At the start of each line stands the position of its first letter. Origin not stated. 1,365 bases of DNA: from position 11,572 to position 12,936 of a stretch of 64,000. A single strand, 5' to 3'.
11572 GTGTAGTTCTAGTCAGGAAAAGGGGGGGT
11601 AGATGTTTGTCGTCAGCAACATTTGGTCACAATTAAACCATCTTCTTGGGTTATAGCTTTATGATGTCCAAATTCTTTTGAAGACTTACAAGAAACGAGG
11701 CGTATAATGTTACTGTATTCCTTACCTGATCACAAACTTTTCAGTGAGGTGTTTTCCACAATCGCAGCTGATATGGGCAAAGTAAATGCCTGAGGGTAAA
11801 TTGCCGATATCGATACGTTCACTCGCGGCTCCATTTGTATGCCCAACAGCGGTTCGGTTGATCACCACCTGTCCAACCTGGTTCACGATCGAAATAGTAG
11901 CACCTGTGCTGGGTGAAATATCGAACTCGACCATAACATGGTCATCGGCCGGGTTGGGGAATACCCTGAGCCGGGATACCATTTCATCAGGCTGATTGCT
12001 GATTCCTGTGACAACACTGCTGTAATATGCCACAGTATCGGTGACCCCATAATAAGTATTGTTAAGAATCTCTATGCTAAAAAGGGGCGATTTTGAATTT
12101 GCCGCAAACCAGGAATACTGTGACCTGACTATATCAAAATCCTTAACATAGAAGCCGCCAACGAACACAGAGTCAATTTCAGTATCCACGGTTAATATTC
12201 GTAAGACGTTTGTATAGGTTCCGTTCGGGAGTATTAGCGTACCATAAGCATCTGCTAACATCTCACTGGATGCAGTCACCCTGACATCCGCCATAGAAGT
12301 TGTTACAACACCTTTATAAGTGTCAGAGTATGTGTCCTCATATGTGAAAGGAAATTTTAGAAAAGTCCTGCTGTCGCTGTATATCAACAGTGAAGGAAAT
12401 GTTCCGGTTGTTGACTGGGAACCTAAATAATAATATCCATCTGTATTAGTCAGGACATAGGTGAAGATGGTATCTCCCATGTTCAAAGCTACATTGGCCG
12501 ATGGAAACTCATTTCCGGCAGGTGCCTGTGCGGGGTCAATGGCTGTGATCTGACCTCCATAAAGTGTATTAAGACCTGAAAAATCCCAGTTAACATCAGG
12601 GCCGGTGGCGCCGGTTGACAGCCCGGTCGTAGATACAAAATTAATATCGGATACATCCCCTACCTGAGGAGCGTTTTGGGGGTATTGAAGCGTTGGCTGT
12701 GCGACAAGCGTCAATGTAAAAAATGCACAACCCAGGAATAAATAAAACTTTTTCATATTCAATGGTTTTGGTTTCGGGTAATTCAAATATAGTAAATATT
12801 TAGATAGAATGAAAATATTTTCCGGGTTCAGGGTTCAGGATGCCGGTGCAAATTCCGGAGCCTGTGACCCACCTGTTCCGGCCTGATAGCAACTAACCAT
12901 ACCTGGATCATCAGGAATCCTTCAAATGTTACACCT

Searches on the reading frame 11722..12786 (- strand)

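Call 49: search_protein_families(library=pfam, proteins=[window:11722-12786:-], max_evalue=0.00001)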
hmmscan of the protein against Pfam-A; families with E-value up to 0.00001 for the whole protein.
window:11722-12786:- (354 aa): 1 family
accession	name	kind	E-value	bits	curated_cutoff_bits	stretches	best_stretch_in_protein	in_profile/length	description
PF18962.6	Por_Secre_tail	-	1.1e-12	48.5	27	1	275-353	1-75/75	Secretion system C-terminal sorting domain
